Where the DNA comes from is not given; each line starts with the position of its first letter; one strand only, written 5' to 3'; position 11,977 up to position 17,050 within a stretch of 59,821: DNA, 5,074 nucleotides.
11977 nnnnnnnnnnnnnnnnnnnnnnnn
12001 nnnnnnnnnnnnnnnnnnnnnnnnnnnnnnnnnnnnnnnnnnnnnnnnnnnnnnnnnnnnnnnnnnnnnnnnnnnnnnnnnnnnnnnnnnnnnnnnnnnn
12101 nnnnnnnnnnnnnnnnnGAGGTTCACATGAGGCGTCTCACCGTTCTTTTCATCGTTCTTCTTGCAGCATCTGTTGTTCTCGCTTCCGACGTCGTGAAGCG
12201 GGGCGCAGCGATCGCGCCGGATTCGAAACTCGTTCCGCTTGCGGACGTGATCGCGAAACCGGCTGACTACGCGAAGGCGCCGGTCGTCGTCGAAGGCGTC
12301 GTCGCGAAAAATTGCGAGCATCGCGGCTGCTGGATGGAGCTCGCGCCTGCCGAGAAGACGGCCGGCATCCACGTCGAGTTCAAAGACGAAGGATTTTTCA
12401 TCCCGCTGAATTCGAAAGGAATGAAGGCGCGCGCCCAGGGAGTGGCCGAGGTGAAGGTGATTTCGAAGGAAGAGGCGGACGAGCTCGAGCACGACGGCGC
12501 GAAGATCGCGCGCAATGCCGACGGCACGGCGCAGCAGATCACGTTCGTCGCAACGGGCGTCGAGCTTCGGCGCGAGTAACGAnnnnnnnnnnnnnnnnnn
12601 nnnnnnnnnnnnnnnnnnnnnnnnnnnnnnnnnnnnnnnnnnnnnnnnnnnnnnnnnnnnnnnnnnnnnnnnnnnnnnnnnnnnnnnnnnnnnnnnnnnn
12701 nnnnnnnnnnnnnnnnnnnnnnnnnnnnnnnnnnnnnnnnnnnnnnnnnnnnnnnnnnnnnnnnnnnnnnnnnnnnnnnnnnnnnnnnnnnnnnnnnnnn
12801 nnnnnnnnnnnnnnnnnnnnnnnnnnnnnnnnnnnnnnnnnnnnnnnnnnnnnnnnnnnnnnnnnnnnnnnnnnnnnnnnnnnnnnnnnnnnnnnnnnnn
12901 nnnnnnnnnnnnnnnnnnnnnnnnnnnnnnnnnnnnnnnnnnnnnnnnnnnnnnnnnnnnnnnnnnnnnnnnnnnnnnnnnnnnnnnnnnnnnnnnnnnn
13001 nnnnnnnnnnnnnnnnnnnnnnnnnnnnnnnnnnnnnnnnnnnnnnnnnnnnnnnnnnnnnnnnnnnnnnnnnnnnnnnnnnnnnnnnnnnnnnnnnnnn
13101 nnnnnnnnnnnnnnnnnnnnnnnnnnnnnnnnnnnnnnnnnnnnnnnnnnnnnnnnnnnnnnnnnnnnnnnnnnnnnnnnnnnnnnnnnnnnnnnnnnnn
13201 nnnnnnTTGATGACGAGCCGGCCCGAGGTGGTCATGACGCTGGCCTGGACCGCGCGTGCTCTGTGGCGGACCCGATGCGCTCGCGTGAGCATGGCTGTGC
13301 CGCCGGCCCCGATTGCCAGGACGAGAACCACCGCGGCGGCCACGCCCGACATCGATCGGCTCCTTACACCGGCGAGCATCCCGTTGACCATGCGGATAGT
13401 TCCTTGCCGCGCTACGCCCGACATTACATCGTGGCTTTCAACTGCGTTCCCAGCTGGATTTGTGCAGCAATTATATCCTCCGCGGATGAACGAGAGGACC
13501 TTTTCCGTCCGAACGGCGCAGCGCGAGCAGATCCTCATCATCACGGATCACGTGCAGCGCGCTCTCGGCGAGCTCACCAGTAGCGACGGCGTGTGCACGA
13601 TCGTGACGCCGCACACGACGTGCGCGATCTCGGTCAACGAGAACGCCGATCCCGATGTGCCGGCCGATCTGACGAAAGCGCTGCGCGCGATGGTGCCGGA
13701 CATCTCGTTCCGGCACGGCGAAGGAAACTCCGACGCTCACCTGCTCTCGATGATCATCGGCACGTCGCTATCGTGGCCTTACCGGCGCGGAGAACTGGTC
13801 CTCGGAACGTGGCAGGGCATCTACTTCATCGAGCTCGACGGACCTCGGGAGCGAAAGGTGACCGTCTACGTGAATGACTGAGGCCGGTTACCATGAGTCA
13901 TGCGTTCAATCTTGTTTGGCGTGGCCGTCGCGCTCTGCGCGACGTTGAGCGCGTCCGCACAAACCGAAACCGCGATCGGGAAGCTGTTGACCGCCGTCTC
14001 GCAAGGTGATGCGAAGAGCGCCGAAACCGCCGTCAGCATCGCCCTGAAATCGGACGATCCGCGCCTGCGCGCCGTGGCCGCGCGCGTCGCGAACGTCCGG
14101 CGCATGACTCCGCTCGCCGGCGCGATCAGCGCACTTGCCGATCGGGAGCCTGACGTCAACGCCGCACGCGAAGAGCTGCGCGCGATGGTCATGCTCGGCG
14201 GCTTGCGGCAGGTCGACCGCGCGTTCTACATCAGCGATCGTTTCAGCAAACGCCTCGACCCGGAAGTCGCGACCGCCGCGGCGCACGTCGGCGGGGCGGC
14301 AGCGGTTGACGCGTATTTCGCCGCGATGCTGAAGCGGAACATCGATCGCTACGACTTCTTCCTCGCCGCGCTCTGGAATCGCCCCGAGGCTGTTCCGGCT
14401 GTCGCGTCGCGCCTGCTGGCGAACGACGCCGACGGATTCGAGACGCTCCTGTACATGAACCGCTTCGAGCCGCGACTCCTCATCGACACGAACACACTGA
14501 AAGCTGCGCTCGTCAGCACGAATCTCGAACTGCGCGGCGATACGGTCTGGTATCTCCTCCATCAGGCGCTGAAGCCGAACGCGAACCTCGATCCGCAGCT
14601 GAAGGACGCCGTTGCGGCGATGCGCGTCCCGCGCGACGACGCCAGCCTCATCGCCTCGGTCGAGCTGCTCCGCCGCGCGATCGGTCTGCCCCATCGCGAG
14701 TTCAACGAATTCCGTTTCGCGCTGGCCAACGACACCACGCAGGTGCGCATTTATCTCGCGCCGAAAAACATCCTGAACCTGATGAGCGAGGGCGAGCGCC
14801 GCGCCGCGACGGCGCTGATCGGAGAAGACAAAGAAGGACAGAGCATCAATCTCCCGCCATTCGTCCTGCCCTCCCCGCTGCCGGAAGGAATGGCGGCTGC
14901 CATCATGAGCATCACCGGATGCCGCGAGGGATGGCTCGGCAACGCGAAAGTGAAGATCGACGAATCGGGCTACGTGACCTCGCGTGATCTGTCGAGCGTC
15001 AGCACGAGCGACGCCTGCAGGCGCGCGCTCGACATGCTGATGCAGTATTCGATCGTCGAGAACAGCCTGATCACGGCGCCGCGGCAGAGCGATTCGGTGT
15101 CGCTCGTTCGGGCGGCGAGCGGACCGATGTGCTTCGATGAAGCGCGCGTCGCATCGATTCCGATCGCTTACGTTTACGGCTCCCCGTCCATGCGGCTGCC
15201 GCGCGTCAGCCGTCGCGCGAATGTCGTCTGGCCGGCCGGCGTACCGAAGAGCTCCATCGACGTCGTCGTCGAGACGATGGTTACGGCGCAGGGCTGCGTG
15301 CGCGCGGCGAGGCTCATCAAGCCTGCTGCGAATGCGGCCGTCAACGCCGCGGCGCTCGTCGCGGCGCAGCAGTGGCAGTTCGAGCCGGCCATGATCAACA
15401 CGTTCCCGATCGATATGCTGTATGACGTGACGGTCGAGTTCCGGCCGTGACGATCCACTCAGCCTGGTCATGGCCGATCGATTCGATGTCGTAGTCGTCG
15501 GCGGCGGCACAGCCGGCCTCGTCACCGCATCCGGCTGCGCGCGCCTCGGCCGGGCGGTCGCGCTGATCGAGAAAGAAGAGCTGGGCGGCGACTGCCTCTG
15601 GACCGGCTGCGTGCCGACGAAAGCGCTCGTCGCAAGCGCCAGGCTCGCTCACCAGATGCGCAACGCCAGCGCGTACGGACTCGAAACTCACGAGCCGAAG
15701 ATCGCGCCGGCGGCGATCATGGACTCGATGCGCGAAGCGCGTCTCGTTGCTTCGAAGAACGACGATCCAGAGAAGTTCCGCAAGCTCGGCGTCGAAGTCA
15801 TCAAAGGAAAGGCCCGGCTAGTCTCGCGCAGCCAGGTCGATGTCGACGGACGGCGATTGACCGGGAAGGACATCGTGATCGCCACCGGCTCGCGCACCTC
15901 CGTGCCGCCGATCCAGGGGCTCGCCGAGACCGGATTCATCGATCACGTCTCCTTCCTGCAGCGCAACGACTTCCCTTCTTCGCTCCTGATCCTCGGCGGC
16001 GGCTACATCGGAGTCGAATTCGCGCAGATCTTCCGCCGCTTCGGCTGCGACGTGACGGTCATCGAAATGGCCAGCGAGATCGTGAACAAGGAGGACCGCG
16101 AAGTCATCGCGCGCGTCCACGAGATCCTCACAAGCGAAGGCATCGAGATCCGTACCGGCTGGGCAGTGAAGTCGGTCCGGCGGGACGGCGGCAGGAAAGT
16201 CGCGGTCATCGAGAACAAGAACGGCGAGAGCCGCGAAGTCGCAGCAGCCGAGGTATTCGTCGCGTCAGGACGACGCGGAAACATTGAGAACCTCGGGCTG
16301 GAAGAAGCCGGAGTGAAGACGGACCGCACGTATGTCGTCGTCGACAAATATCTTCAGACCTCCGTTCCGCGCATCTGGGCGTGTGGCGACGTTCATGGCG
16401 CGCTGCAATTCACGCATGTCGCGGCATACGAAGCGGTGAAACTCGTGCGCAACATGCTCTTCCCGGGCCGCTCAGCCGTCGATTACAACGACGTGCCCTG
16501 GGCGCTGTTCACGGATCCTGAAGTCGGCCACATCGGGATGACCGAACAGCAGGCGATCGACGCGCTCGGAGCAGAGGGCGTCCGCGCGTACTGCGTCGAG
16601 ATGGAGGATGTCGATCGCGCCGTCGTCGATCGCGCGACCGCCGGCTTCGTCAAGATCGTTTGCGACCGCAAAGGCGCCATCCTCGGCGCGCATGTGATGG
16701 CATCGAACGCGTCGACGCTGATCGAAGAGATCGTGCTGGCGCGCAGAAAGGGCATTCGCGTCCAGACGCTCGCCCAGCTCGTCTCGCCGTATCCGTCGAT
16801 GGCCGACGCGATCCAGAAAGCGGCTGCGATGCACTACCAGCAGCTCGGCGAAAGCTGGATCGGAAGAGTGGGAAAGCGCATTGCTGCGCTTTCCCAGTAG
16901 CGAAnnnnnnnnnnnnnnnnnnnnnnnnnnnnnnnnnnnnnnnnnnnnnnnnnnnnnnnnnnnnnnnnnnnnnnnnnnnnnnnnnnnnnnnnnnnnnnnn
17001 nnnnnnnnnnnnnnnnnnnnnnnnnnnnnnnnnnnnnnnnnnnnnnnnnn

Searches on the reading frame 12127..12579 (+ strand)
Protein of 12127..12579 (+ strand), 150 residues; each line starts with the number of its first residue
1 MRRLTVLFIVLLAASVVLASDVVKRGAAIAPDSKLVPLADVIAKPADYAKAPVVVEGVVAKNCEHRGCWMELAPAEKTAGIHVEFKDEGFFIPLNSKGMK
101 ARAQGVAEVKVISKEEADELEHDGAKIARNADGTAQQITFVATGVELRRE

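Call 54: search_protein_families(library=pfam, proteins=[window:12127-12579:+], max_evalue=0.001)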
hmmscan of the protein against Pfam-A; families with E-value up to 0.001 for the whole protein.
window:12127-12579:+ (150 aa): 1 family
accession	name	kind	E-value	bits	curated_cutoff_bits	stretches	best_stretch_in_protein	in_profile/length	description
PF16267.10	DUF4920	-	1.9e-15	57.1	25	1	51-126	11-85/87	Domain of unknown function (DUF4920)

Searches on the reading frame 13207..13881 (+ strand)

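Call 54: search_protein_families(library=pfam, proteins=[window:13207-13881:+], max_evalue=0.001)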
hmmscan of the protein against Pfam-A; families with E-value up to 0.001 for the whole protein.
window:13207-13881:+ (224 aa): 1 family
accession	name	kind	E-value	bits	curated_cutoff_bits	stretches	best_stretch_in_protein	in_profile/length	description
PF01894.22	UPF0047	-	1.3e-35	122.5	27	1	112-221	2-116/117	Uncharacterised protein family UPF0047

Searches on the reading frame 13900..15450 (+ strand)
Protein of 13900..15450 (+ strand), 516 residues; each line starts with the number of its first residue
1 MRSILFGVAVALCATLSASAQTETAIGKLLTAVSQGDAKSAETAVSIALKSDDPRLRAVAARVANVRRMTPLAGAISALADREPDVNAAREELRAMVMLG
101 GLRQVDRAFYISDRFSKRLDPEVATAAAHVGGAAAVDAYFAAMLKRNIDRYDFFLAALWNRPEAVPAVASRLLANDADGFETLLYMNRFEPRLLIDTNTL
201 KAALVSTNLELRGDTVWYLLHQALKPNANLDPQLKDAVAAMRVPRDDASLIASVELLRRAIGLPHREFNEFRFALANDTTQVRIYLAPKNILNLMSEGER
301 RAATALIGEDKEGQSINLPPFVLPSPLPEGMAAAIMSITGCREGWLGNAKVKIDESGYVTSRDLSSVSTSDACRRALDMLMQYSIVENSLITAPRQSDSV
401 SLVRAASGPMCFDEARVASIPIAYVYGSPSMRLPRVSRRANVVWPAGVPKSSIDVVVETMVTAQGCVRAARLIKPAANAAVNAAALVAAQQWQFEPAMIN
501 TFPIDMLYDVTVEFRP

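Call 54: search_protein_families(library=pfam, proteins=[window:13900-15450:+], max_evalue=0.001)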
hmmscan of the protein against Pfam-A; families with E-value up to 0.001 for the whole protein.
window:13900-15450:+ (516 aa): 1 family
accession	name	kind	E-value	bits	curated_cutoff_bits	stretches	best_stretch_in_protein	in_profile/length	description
PF03544.19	TonB_C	-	1.6e-06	28.9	24.6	1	455-515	18-78/79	Gram-negative bacterial TonB protein C-terminal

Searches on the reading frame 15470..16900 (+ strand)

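Call 54: search_protein_families(library=pfam, proteins=[window:15470-16900:+], max_evalue=0.001)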
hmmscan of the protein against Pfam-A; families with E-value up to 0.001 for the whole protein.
window:15470-16900:+ (476 aa): 14 families
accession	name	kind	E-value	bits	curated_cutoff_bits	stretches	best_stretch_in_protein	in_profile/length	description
PF07992.20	Pyr_redox_2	-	4.1e-67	227.1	26.1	1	5-322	1-291/291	Pyridine nucleotide-disulphide oxidoreductase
PF02852.28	Pyr_redox_dim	-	3.5e-26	92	25.3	1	342-452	1-110/110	Pyridine nucleotide-disulphide oxidoreductase, dimerisation domain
PF00070.33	Pyr_redox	-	1.6e-23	83.4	22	1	172-246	2-76/82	Pyridine nucleotide-disulphide oxidoreductase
PF13738.12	Pyr_redox_3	-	4.4e-09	36.5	30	1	122-306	115-305/305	Pyridine nucleotide-disulphide oxidoreductase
PF01266.30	DAO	-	6.7e-09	36.2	27.9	1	6-39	1-35/353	FAD dependent oxidoreductase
PF03486.20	HI0933_like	-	2.4e-08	34.2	50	1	6-38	2-34/244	HI0933-like protein Rossmann domain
PF01134.28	GIDA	-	3.5e-08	33.3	22.1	1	6-141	1-150/391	Glucose inhibited division protein A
PF13450.12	NAD_binding_8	-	9.7e-08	32.6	21.9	1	9-42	1-35/68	NAD(P)-binding Rossmann-like domain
PF00890.30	FAD_binding_2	-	1.4e-07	31.5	20.4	1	6-40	1-36/414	FAD binding domain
PF12831.13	FAD_oxidored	-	1.7e-06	28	27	1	6-41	1-37/416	FAD dependent oxidoreductase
PF01494.25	FAD_binding_3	-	1.2e-05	25.1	22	0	5-36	2-33/349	FAD binding domain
PF01262.27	AlaDh_PNT_C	-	2.7e-05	24.2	23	0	169-223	28-82/214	Alanine dehydrogenase/PNT, C-terminal domain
PF02737.24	3HCDH_N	-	5e-05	23.7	22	0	174-219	4-49/180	3-hydroxyacyl-CoA dehydrogenase, NAD binding domain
PF05834.18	Lycopene_cycl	-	0.00019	21.1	23.4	0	6-37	1-34/380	Lycopene cyclase protein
